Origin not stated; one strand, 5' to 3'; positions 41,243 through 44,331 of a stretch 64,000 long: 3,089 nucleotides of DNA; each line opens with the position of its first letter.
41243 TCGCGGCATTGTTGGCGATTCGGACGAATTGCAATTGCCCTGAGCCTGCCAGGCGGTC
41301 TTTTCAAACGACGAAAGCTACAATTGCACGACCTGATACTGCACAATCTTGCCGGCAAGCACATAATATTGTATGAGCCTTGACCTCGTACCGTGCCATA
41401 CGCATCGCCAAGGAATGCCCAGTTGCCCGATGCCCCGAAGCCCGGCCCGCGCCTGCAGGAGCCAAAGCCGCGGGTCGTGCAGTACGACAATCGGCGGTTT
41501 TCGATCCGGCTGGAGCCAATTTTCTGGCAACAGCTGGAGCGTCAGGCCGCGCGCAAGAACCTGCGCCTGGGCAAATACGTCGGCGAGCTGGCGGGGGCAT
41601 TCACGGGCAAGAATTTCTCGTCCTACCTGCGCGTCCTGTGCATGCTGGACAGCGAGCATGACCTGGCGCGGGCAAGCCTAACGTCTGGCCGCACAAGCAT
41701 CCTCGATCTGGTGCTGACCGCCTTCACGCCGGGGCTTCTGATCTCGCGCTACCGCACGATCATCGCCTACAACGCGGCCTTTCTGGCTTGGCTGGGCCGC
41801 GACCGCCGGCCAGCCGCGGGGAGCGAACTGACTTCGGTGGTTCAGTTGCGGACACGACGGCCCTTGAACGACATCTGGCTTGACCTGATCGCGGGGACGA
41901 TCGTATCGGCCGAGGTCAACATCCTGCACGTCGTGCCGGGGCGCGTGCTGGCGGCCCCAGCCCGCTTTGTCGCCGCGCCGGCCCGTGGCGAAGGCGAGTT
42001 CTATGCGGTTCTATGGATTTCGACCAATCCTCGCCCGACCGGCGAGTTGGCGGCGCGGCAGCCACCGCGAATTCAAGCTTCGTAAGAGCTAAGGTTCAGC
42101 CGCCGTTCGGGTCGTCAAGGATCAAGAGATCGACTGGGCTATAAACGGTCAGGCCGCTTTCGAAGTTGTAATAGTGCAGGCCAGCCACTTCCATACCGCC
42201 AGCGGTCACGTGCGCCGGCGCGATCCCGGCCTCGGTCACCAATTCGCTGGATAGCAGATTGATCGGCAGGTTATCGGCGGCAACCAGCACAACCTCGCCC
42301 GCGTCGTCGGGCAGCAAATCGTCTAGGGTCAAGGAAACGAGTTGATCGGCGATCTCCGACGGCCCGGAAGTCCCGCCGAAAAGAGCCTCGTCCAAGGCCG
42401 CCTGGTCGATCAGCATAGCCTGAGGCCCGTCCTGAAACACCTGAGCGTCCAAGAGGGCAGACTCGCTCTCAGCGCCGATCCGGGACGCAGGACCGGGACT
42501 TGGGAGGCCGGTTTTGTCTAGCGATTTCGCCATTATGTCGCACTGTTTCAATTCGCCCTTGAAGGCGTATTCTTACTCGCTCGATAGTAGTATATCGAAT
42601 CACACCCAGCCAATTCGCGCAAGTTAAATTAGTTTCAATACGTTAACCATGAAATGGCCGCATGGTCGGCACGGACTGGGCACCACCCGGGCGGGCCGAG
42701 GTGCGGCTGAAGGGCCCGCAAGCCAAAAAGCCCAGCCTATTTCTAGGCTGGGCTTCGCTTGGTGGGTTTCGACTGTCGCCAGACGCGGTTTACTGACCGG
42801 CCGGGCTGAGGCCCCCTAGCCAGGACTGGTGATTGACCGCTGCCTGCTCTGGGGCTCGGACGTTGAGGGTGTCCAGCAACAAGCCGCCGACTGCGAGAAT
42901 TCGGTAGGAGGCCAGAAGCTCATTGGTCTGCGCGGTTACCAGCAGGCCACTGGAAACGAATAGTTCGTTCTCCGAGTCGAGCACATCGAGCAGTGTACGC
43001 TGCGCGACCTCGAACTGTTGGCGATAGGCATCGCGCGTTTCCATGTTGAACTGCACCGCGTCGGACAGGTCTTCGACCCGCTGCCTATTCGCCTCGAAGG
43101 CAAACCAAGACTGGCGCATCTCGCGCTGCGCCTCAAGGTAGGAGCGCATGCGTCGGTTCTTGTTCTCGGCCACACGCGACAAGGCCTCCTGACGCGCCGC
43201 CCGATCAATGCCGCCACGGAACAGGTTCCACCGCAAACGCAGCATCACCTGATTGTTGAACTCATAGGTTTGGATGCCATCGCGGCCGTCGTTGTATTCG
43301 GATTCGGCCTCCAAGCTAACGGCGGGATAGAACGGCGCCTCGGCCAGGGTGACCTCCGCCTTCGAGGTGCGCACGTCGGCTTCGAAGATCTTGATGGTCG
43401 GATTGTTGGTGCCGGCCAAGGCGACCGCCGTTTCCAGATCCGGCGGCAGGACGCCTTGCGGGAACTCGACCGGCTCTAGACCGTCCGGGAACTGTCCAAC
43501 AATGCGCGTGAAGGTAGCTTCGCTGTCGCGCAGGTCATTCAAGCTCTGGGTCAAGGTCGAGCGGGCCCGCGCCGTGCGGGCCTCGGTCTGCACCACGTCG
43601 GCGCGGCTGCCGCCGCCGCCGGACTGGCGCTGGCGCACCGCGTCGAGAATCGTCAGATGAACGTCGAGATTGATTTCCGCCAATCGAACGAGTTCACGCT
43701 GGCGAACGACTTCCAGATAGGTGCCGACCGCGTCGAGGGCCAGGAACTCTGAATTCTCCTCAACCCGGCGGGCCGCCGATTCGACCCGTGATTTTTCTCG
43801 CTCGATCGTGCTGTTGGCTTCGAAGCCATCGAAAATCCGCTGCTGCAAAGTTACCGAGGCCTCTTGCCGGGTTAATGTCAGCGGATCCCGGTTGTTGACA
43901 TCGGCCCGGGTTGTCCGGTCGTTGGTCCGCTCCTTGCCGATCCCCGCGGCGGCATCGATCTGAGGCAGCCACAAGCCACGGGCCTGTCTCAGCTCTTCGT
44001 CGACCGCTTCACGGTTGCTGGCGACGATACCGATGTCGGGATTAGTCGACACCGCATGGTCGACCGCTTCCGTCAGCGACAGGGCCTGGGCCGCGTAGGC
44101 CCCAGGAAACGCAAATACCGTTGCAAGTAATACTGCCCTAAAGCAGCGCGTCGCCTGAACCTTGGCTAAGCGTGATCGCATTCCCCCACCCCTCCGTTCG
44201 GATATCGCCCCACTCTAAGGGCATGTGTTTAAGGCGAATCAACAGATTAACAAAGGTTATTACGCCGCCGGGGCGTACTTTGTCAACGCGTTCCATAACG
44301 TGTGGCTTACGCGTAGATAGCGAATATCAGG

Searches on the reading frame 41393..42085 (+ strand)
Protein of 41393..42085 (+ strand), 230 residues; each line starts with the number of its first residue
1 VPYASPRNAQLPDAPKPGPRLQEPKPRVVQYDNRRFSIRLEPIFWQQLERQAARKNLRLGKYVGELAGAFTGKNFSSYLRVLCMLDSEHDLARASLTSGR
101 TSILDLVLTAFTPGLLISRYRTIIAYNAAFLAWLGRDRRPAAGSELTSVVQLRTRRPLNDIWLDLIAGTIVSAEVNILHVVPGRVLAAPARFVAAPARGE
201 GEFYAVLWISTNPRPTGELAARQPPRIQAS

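Call 6: search_protein_families(library=pfam, proteins=[window:41393-42085:+], max_evalue=0.01)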
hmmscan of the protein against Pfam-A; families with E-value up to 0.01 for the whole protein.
window:41393-42085:+ (230 aa): 2 families
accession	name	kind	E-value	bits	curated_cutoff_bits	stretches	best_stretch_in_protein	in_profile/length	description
PF13467.12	RHH_4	-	8.1e-11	42.2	25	1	27-84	4-64/67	Ribbon-helix-helix domain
PF08448.16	PAS_4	-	0.0083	16.8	23.1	0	118-210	12-102/110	PAS fold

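Call 49: search_protein_families(library=ncbifam, proteins=[window:41393-42085:+], max_evalue=1)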
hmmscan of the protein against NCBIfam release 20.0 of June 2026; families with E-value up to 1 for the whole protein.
window:41393-42085:+ (230 aa): 0 families

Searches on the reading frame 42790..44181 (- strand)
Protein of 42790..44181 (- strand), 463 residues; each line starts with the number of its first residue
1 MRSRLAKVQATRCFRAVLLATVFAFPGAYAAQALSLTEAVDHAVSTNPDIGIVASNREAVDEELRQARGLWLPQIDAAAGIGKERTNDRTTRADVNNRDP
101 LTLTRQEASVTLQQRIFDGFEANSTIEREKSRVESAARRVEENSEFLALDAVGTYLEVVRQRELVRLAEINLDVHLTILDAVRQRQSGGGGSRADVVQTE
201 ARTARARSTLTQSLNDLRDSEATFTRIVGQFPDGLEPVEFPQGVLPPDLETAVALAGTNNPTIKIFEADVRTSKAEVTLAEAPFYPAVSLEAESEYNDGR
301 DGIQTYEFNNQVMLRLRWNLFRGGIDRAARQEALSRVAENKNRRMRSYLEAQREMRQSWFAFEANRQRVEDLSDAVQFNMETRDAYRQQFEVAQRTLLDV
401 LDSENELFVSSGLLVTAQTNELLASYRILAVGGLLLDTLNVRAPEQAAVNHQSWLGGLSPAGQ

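Call 6: search_protein_families(library=pfam, proteins=[window:42790-44181:-], max_evalue=0.01)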
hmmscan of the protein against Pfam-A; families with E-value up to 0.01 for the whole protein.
window:42790-44181:- (463 aa): 1 family
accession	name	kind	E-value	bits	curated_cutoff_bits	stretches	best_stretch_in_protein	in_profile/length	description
PF02321.23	OEP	-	2.2e-48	165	22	2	36-229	1-187/187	Outer membrane efflux protein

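Call 8: search_protein_families(library=ncbifam, proteins=[window:42790-44181:-], max_evalue=0.001)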
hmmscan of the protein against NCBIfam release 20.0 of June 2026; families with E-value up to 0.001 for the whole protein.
window:42790-44181:- (463 aa): 4 families
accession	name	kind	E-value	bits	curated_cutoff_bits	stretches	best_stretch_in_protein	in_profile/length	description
TIGR01844.1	type_I_sec_TolC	subfamily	1.2e-85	288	225.15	1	32-438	1-403/414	TolC family outer membrane protein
TIGR01845.1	outer_NodT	subfamily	4.1e-24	85.2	210.05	1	36-427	59-452/460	efflux transporter outer membrane subunit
NF007002.0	PRK09465.1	equivalog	8.9e-21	73.9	495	1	28-428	18-419/460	outer membrane channel protein TolC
NF052390.1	efflux_OMP_AbuO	equivalog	1.4e-15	57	700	1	27-434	14-432/447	multidrug efflux outer membrane protein AbuO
